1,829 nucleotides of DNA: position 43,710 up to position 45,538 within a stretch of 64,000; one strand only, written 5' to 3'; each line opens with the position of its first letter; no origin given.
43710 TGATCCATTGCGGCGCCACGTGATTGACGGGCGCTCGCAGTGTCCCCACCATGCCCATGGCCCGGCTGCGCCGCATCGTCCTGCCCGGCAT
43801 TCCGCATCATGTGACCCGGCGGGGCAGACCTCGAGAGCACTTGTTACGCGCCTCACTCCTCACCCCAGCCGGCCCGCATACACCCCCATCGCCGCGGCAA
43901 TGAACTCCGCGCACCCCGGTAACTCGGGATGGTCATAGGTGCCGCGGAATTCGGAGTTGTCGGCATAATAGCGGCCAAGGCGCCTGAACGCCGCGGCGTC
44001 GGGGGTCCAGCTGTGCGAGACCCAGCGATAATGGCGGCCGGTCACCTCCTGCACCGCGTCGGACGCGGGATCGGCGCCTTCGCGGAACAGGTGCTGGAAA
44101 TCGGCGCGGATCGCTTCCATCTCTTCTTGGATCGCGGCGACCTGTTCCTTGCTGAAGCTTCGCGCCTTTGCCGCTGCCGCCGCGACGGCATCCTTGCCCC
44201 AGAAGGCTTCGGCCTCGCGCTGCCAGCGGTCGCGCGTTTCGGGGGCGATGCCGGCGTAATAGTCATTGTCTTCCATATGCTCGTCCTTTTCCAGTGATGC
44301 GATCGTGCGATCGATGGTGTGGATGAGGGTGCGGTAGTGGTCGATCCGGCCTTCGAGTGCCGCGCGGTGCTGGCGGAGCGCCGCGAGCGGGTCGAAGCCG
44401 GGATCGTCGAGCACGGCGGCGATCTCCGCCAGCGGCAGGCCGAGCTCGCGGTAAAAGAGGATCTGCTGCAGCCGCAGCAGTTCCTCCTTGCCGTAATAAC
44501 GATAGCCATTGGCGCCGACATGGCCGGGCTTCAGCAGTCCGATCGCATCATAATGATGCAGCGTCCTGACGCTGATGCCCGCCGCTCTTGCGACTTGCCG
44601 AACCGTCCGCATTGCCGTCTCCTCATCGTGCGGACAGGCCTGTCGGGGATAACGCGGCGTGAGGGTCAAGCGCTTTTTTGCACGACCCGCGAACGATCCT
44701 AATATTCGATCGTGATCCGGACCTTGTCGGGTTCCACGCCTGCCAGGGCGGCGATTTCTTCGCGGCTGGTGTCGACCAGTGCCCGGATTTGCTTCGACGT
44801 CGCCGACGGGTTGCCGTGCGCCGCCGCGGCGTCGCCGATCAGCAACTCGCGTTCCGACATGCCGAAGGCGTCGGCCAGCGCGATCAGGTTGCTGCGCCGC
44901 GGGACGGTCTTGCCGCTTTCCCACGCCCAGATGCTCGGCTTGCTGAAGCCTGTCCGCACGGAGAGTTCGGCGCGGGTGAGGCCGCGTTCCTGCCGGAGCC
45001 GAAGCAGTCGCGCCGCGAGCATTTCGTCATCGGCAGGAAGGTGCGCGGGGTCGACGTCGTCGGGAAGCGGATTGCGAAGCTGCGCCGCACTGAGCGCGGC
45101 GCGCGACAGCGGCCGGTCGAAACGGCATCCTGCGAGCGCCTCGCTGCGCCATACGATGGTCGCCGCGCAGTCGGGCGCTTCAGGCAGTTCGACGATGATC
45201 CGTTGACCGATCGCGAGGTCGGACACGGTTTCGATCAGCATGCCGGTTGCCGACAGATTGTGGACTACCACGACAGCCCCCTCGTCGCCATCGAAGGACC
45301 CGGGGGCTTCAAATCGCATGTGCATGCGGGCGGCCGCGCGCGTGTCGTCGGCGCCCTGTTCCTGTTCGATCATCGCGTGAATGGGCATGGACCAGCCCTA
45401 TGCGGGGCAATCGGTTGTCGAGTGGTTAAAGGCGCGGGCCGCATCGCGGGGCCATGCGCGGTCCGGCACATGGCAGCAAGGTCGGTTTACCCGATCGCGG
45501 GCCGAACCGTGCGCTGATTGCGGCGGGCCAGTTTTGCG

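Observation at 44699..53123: Two paralogous PilZ-XRE fusion regulators bracket a non-classical chaperone-usher fimbrial cluster: candidate c-di-GMP-gated fimbrial switch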

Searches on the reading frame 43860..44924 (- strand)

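Call 3: search_protein_families(library=pfam, proteins=[window:43860-44924:-], max_evalue=0.1)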
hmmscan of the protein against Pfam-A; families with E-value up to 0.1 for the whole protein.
window:43860-44924:- (354 aa): 7 families
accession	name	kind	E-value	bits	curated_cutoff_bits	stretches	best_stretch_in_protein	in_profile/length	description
PF07739.18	TipAS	-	1.4e-27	97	23.8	1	235-349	2-117/117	TipAS antibiotic-recognition domain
PF13411.12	MerR_1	-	3.5e-16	59.5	21.6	1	107-173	2-67/69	MerR HTH family regulatory protein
PF00376.29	MerR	-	1.6e-13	50.7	28.2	1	107-144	1-38/38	MerR family regulatory protein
PF09278.17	MerR-DNA-bind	-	2.2e-08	35.1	25.4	1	151-205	3-63/65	MerR, DNA binding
PF13384.12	HTH_23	-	0.00022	21.4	24.6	0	147-173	3-28/50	Homeodomain-like domain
PF00440.29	TetR_N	-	0.03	14.5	24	1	107-125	18-36/47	Bacterial regulatory proteins, tetR family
PF06810.17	Phage_scaffold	-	0.034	14.5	35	1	183-288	39-159/170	Phage capsid assembly scaffolding protein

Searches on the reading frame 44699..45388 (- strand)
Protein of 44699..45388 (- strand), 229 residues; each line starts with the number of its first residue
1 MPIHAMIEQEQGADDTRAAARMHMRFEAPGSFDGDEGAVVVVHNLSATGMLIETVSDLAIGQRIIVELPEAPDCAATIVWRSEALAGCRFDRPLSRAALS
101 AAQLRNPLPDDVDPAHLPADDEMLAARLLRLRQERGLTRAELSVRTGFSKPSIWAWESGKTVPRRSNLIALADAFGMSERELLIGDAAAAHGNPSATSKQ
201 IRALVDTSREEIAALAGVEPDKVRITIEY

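Call 3: search_protein_families(library=pfam, proteins=[window:44699-45388:-], max_evalue=0.1)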
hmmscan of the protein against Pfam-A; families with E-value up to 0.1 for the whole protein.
window:44699-45388:- (229 aa): 6 families
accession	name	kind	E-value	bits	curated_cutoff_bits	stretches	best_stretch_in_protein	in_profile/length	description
PF13560.12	HTH_31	-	8.6e-15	55.2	27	1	124-181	2-60/64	Helix-turn-helix domain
PF01381.28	HTH_3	-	3.2e-13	49.9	23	1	130-182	3-55/55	Helix-turn-helix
PF12844.13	HTH_19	-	8.6e-11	42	30.2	1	126-183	2-59/64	Helix-turn-helix domain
PF07238.19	PilZ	-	1.7e-08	35.1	22.5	1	16-98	2-92/102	PilZ domain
PF13443.12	HTH_26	-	3.6e-06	27.6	22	1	127-184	1-59/63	Cro/C1-type HTH DNA-binding domain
PF13384.12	HTH_23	-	0.018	15.3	24.6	0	126-156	8-37/50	Homeodomain-like domain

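Call 8: find_homologous_proteins(query=window:44699-45388:-, max_evalue=0.00001)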
Query window:44699-45388:- (229 aa): 132 proteins with E <= 0.00001 among 7935 candidates; the best 120 are listed.
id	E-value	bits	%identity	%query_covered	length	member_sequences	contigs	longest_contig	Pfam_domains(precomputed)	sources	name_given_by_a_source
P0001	2.3e-138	477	97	100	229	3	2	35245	PF07238.20,PF12844.14,PF01381.29,PF13560.13,PF13443.13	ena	-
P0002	5.1e-115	401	82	100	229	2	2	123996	PF07238.20,PF12844.14,PF01381.29,PF13560.13,PF13443.13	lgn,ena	-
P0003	5.6e-115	400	81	100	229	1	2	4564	PF07238.20,PF12844.14,PF01381.29,PF13560.13,PF13443.13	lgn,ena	-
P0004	2.5e-109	382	79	100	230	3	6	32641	PF07238.20,PF12844.14,PF01381.29,PF13560.13,PF13443.13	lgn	-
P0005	3.6e-109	381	79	100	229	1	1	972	PF07238.20,PF12844.14,PF01381.29,PF13560.13,PF13443.13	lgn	-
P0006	9.8e-109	380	78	100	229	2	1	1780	PF07238.20,PF12844.14,PF01381.29,PF13560.13,PF13443.13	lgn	-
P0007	1.3e-108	380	79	100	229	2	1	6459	PF07238.20,PF12844.14,PF01381.29,PF13560.13,PF13443.13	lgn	-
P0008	1.7e-108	379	80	100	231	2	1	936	PF07238.20,PF12844.14,PF01381.29,PF13560.13,PF13443.13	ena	-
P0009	5.5e-108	378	77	100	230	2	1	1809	PF07238.20,PF12844.14,PF01381.29,PF13560.13,PF13443.13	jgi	jgi:transcriptional regulator with XRE-family HTH domain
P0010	1.4e-107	376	77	100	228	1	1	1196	PF07238.20,PF12844.14,PF01381.29,PF13560.13,PF13443.13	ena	-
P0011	2.0e-107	376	77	100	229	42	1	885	PF07238.20,PF12844.14,PF01381.29,PF13560.13,PF13443.13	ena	-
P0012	2.8e-107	375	79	100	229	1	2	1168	PF07238.20,PF12844.14,PF01381.29,PF13560.13,PF13443.13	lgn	-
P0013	3.4e-107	375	76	100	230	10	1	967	PF07238.20,PF12844.14,PF01381.29,PF13560.13,PF13443.13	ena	-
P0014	9.3e-107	374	79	100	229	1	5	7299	PF07238.20,PF12844.14,PF01381.29,PF13560.13,PF13443.13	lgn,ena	-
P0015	9.3e-107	374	79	100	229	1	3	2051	PF07238.20,PF12844.14,PF01381.29,PF13560.13,PF13443.13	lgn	-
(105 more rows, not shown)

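Call 10: find_related_loci(query=A1, collection=genome_contigs, flank=10000)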
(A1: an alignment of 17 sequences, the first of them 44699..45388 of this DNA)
Query A1 (229 aa) in genome_contigs; peptide patterns used: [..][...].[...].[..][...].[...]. (x = any residue, [..] = any of these).
396 stretches matched a pattern; 350 encode a relative of the query (tblastn E <= 1e-3); the best 80 are kept; 80 distinct loci.
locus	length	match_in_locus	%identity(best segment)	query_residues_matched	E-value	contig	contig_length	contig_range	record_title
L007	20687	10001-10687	77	1-229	8e-116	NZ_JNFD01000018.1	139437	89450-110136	Sphingopyxis sp. LC81 contig25, whole genome shotgun sequence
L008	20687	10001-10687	77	1-229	4e-115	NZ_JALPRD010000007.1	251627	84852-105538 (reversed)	Sphingopyxis sp. MSC1_008 PNNL_MSC-1_Str_008_scaf0007, whole genome shotgun sequence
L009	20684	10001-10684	78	1-229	4e-114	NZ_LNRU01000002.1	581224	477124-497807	Sphingopyxis sp. H053 H053_contig000002, whole genome shotgun sequence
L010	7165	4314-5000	75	1-229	4e-111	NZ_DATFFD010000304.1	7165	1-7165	MAG: Sphingopyxis sp. isolate SMAG_U8625 k141_1781190, whole genome shotgun sequence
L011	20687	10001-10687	77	1-229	3e-110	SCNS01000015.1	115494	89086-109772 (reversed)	Sphingomonadaceae bacterium 3R27C6 NODE_15_length_115494_cov_18.392404, whole genome shotgun sequence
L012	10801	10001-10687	76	1-229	1e-109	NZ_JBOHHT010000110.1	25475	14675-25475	MAG: Sphingopyxis sp. isolate TC-B5_concoct.bin.23 k127_41467, whole genome shotgun sequence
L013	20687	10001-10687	75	1-229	7e-108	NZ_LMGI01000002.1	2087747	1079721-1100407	Sphingopyxis sp. Root154 contig_2, whole genome shotgun sequence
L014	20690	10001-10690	77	1-229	5e-105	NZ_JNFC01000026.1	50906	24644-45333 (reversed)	Sphingopyxis sp. LC363 contig32, whole genome shotgun sequence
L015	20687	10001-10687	72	1-229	4e-105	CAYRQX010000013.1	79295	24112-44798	MAG TPA_asm: uncultured Sphingopyxis sp. isolate SRP092902_co1_239 genome assembly, contig: NODE_237_length_79295_cov_16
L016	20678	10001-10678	75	1-229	8e-107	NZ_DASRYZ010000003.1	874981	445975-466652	MAG: Sphingopyxis sp. isolate SMAG_U13687 k141_8275, whole genome shotgun sequence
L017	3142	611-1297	71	1-229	8e-100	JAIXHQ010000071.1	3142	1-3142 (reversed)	MAG: Sphingopyxis sp. isolate bin28 ROSE_m_32_bin28_007609, whole genome shotgun sequence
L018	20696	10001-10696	66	1-229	1e-96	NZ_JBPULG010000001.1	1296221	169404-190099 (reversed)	Sphingopyxis sp. R3-92 1, whole genome shotgun sequence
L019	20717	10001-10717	64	1-229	8e-95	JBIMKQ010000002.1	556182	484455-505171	MAG: Sphingopyxis sp. isolate CCAP1427_2_bin-001 CCAP1427_2_bin-001_c2, whole genome shotgun sequence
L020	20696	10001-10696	66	1-229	1e-93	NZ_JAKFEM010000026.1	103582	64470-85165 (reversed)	MAG: Sphingopyxis sp. isolate LC073 contig-124_165, whole genome shotgun sequence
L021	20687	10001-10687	77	1-229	3e-115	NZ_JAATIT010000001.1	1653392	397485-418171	Sphingopyxis italica strain DSM 25229 Ga0373334_01, whole genome shotgun sequence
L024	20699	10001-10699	52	1-229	2e-67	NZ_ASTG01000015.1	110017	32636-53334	Sphingobium bisphenolivorans strain YL23 contig015, whole genome shotgun sequence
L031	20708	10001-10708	45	1-229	7e-56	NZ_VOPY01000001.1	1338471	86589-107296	Sphingorhabdus soli strain D-2Q-5-6 NODE_1_length_1338471_cov_371.267, whole genome shotgun sequence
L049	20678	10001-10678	40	1-229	7e-45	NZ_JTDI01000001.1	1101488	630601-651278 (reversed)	Novosphingobium malaysiense strain MUSC 273 Contig1, whole genome shotgun sequence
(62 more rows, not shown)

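Call 16: search_protein_families(library=pfam, proteins=[L049:10943-11878:+], max_evalue=0.01)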
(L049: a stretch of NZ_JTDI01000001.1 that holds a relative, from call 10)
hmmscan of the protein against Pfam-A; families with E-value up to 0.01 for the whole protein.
L049:10943-11878:+ (311 aa): 4 families
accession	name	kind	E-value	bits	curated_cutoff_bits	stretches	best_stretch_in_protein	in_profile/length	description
PF00990.26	GGDEF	-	9.6e-30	103.9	23.8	1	150-299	2-161/161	Diguanylate cyclase, GGDEF domain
PF08448.16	PAS_4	-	5.4e-09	36.7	23.1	1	30-139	2-109/110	PAS fold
PF08447.18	PAS_3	-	1.9e-05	25.2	25.6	1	46-131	2-88/89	PAS fold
PF13426.13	PAS_9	-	0.00074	20.2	27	1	34-135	2-101/103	PAS domain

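Call 17: search_solved_structures(query=window:44699-45388:-, max_evalue=1, show_alignments=2)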
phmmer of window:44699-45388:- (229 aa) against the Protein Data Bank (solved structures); distinct sequences matched with E-value up to 1: 31.
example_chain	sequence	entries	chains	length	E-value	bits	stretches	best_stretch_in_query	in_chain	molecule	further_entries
7t5u_A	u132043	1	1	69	0.00012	25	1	124-178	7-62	Helix-turn-helix domain-containing protein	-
6jq1_A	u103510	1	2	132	0.0004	23.4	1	124-202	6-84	Transcriptional regulator, XRE family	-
1adr_A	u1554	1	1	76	0.00046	23.2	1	122-188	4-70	P22 C2 REPRESSOR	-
2r1j_L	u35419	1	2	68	0.0016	21.4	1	122-186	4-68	Repressor protein C2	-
3jxb_C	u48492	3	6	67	0.0017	21.3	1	123-186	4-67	Repressor protein C2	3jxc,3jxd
6af3_B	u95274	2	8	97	0.0045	20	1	124-176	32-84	HigA antitoxin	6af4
1per_L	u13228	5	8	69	0.0073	19.2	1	125-186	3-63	PROTEIN (434 REPRESSOR) | 434 REPRESSOR | REPRESSOR PROTEIN CI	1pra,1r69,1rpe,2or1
1r63_A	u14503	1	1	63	0.012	18.6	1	125-185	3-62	REPRESSOR PROTEIN FROM BACTERIOPHAGE 434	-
6rnz_A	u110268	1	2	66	0.012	18.6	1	124-185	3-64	HTH-type transcriptional regulator DdrOC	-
6rnx_A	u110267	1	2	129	0.019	17.9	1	125-196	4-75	HTH-type transcriptional regulator DdrOC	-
6rmq_A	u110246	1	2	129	0.024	17.5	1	125-190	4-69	HTH-type transcriptional regulator DdrOC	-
2r63_A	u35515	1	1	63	0.045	16.7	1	129-185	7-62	REPRESSOR PROTEIN FROM BACTERIOPHAGE 434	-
9k3w_A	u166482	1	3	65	0.065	16.1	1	127-181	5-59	Transcriptional regulator, PbsX family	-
9u9g_A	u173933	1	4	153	0.086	15.8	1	126-179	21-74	XRE family transcriptional regulator, HipB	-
8tac_A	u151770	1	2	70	0.11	15.4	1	122-177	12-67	DBP48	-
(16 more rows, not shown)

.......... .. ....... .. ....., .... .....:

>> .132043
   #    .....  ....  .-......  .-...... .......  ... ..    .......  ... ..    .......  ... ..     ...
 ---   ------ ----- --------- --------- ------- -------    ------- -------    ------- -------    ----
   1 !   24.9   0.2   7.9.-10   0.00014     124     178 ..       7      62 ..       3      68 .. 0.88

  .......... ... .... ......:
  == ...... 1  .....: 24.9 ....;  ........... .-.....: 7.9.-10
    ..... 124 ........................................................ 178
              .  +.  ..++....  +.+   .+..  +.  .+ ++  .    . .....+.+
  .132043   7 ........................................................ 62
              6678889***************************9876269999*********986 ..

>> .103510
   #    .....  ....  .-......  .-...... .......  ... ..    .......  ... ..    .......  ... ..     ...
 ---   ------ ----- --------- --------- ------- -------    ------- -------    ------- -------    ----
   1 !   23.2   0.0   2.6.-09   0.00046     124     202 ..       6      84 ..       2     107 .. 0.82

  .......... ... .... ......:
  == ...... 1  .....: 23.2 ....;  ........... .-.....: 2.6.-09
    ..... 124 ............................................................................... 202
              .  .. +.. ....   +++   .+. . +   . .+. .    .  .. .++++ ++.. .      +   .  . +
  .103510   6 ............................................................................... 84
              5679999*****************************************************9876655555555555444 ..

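Call 28: search_protein_families(library=ncbifam, proteins=[window:44699-45388:-], max_evalue=0.1)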
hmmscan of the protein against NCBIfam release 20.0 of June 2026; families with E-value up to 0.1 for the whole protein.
window:44699-45388:- (229 aa): 9 families
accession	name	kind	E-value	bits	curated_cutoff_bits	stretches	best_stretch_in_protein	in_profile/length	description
NF007257.0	PRK09706.1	subfamily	4.3e-10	39.5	101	1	120-201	2-83/135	transcriptional repressor DicA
NF041951.1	phage_RstR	subfamily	4.7e-09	36.5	80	1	124-214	3-94/108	RstR family transcriptional repressor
TIGR03070.1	couple_hipB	subfamily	4.4e-06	26.5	71.65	1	123-177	2-56/58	type II toxin-antitoxin system Y4mF family antitoxin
NF052239.1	antitox_spr1629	equivalog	8e-05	21.9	335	1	127-177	6-56/377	spr1629 family repressor/antitoxin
NF006015.0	PRK08154.1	subfamily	9.8e-05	21.6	204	1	123-209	30-111/314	anaerobic benzoate catabolism transcriptional regulator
TIGR03830.1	CxxCG_CxxCG_HTH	subfamily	0.00039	20.2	61.8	1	119-166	61-108/127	type II TA system antitoxin MqsA family protein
NF047542.1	telomere_Tap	equivalog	0.00095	18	600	1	127-173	21-67/695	telomere-associated protein Tap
NF010465.0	PRK13890.1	equivalog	0.0059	16.7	96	1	124-176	6-58/121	conjugal transfer protein TrbA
NF007408.0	PRK09943.1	equivalog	0.023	14.2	211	1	125-185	9-69/185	HTH-type transcriptional regulator PuuR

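Call 38: predict_structure(alignment_id=A2)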
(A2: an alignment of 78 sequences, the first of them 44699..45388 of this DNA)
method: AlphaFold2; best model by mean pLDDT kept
length: 229 residues; sequences in the alignment: 78
mean_pLDDT: 77.1   pTM: 0.41
mean pLDDT of the five models: 77.1, 76.2, 74.3, 73.6, 73.1
residues with pLDDT >= 90: 64; 70-90: 100; 50-70: 31; < 50: 34
segments of 3 or more residues with pLDDT < 50: 12-19, 29-35, 111-121, 187-193
pLDDT, mean of each block of 10 residues (from residue 1): 63 47 57 57 87 85 84 87 90 86 68 42 82 91 94 94 90 86 62 57 88 95 85
secondary structure, 60 per line:
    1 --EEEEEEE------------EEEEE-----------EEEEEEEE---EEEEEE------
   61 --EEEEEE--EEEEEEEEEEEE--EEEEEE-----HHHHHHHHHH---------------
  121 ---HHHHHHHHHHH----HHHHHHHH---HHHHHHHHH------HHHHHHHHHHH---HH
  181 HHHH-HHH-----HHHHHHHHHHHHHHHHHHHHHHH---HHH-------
elements in order: E3-9 E22-26 E38-45 E49-54 E63-68 E71-82 E85-90 H96-105 H124-134 H139-146 H150-158 H165-175 H179-184 H194-216

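Call 41: fold_search(model_id=the predicted structure, library=pdb)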
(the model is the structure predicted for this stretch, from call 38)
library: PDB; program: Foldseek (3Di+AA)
matches with E <= 10: 1113; with E <= 0.001: 29
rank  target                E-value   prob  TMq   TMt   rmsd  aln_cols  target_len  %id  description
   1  6jq1_B                7.6e-05  1.00  0.27  0.47   0.8        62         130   37  Crystal Structure of DdrO from Deinococcus geothermalis (released 2019-08-28)
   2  6rnz_A                1.2e-04  1.00  0.27  0.89   0.9        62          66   35  Crystal structure of the N-terminal HTH DNA-binding domain of the essential repressor DdrO from radiation-resistant De (released 2019-10-09)
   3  6jq1_A                1.4e-04  1.00  0.27  0.47   0.8        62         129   37  Crystal Structure of DdrO from Deinococcus geothermalis (released 2019-08-28)
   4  3jxb_C                1.5e-04  1.00  0.28  0.89   1.5        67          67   31  Crystal structure of the P22 c2 repressor protein in complex with synthetic operator 9C (released 2010-01-19)
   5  1adr_MODEL_1_A        3.3e-04  1.00  0.28  0.83   1.1        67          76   31  DETERMINATION OF THE NUCLEAR MAGNETIC RESONANCE STRUCTURE OF THE DNA-BINDING DOMAIN OF THE P22 C2 REPRESSOR (1 (released 1994-01-31)
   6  8p8o_F                3.9e-04  1.00  0.26  0.42   9.1       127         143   17  M. tuberculosis dUTPase - Stl1-159 (StlNT) complex structure (released 2024-11-27)
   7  6b9r_A                4.7e-04  1.00  0.30  0.16  14.8       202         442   15  Streptomyces albus HEPD with substrate 2-hydroxyethylphosphonate (2-HEP) and Fe(II) bound (released 2017-12-20)
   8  1y7y_B                4.9e-04  1.00  0.25  0.85   0.9        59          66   29  High-resolution crystal structure of the restriction-modification controller protein C.AhdI from Aeromonas hydrophila (released 2005-02-22)
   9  6h4c_H                4.9e-04  1.00  0.27  0.41   9.0       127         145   17  A polyamorous repressor: deciphering the evolutionary strategy used by the phage-inducible chromosomal islands to spre (released 2019-08-28)
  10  6h49                  4.9e-04  1.00  0.27  0.41   9.2       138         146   17  A polyamorous repressor: deciphering the evolutionary strategy used by the phage-inducible chromosomal islands to spread (released 2019-08-28)
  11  6rnx_B                5.2e-04  1.00  0.27  0.48   0.8        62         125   35  Crystal structure of the essential repressor DdrO from radiation-resistant Deinococcus bacteria (Deinococcus deserti) (released 2019-10-09)
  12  6rmq_A                5.2e-04  1.00  0.27  0.50   0.9        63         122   35  Crystal structure of a selenomethionine-substituted A70M I84M mutant of the essential repressor DdrO from radiation re (released 2019-10-09)
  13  3zkc_B                5.2e-04  1.00  0.26  0.89   1.1        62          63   24  Crystal structure of the master regulator for biofilm formation SinR in complex with DNA. (released 2013-03-06)
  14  6rnx_A                5.5e-04  1.00  0.27  0.48   0.8        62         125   35  Crystal structure of the essential repressor DdrO from radiation-resistant Deinococcus bacteria (Deinococcus deserti) (released 2019-10-09)
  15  8p8o_J                5.5e-04  1.00  0.27  0.42   8.9       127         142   17  M. tuberculosis dUTPase - Stl1-159 (StlNT) complex structure (released 2024-11-27)
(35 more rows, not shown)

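Call 89: search_protein_representatives(alignment_id=A2)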
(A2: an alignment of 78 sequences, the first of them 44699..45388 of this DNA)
Query: 78 sequences, 235 profile positions. Proteins with E-value up to 0.001 (for the whole library): 164972; up to 1e-10: 6272; up to 1e-30: 350. The best 150 are listed.
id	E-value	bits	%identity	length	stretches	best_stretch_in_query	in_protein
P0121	6.4e-122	422.0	-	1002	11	114-193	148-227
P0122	3.2e-98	344.5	-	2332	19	126-194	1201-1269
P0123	1.5e-94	332.5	-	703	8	122-193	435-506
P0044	1.5e-92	326.0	-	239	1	1-235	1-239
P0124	3.8e-91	321.3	-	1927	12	126-190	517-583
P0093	6.1e-85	301.0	-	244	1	1-235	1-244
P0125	1.8e-82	292.9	-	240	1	1-235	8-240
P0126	1.5e-80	286.6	-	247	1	1-235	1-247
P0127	2.6e-80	285.9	-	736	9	120-187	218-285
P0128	1.5e-78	280.1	-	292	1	1-235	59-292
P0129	3.2e-78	279.0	-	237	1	1-235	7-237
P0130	1.3e-77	277.0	-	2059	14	125-196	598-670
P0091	1.3e-76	273.7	-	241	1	10-235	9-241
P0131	9.0e-76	271.0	-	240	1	1-235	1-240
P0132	1.3e-75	270.5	-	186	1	50-235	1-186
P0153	2.8e-65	236.7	-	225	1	1-235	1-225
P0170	7.7e-62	225.4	-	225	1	1-235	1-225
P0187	6.0e-59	215.9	-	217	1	1-235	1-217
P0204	8.0e-57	209.0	-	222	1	1-235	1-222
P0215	1.4e-55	204.9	-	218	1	1-235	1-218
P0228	2.4e-54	200.8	-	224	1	1-235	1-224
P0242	7.6e-53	196.0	-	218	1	1-235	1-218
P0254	4.7e-51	190.1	-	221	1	1-235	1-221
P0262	6.4e-50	186.4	-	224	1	5-234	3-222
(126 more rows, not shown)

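Call 90: list_cluster_members(proteins=[P0125, P0153, P0170, P0187, P0204, P0215, P0228, P0242, P0254, P0262])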
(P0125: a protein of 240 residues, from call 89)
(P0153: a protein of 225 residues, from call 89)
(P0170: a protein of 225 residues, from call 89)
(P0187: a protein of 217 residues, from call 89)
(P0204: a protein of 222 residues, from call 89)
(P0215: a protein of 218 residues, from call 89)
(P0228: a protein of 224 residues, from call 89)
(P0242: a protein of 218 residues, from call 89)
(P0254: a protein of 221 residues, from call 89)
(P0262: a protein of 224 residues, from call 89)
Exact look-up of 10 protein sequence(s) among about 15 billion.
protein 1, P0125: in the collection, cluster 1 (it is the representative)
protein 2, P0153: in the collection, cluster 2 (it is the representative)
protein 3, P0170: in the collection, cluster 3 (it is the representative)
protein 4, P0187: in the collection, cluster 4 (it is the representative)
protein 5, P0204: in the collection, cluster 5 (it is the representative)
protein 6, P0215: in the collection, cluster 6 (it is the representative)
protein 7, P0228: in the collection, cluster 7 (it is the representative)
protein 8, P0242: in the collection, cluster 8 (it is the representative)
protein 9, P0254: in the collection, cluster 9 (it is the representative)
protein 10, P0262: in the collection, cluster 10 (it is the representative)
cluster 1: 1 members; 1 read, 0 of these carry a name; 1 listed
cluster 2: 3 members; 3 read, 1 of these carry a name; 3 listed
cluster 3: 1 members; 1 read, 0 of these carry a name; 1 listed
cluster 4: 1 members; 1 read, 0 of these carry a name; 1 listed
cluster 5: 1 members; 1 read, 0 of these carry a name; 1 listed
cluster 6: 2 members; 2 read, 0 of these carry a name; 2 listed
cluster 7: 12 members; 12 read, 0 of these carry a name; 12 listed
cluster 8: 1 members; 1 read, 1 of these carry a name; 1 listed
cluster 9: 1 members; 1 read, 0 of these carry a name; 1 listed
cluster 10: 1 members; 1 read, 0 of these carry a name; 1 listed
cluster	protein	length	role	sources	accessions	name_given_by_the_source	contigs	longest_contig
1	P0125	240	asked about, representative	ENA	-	-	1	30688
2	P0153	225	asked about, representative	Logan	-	-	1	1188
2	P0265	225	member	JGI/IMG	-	transcriptional regulator with XRE-family HTH domain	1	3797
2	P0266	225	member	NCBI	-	-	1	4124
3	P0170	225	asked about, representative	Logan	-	-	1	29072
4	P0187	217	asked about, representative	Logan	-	-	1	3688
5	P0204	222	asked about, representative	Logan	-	-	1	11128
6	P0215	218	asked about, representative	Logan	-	-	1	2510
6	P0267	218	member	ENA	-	-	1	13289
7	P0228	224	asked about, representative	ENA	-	-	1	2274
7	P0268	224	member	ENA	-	-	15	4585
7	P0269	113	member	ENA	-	-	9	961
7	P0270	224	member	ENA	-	-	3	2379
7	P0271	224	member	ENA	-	-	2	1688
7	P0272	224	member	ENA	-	-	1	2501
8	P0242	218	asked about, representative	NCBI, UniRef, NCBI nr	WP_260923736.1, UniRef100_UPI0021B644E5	helix-turn-helix domain-containing protein [Novosphingobium sp. 9] | helix-turn-helix domain-containing protein n=1 Tax=Novosphingobium sp. 9 TaxID=2025349 ...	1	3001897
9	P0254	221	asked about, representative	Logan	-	-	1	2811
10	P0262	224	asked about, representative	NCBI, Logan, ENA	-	-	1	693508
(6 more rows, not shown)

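Call 95: search_protein_families(library=pfam, proteins=[L010:1716-3908:-, L024:11543-12055:+, L024:12057-13142:+, L031:8150-9217:+], max_evalue=0.001)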
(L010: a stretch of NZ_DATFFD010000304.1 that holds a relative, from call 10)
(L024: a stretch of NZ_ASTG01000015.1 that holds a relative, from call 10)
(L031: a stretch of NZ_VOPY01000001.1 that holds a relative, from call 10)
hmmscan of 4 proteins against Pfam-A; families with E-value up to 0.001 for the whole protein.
L010:1716-3908:- (731 aa): 6 families
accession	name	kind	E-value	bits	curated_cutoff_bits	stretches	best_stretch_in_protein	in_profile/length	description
PF00563.25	EAL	-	2.1e-72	243.7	31.3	1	354-586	2-236/236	EAL domain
PF00990.26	GGDEF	-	1.4e-43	148.9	23.8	1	177-333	1-160/161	Diguanylate cyclase, GGDEF domain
PF08448.16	PAS_4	-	1.6e-06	28.7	23.1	1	66-168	10-110/110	PAS fold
PF00989.32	PAS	-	0.00049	20.5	22.6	1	64-162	14-112/113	PAS fold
PF07238.19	PilZ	-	0.00057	20.6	22.5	0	609-683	2-86/102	PilZ domain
PF13426.13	PAS_9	-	0.00076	20.2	27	0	64-164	4-102/103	PAS domain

L024:11543-12055:+ (170 aa): 1 family
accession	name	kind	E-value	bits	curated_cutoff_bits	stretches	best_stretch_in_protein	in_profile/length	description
PF10614.14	CsgF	-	6.2e-30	104.5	25.8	1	6-135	3-132/132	Type VIII secretion system (T8SS), CsgF protein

L024:12057-13142:+ (361 aa): 1 family
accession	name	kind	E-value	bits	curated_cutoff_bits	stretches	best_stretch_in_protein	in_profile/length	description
PF03783.19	CsgG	-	4.6e-58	196.4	20.8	1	61-265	8-200/210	Curli production assembly/transport component CsgG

L031:8150-9217:+ (355 aa): 0 families
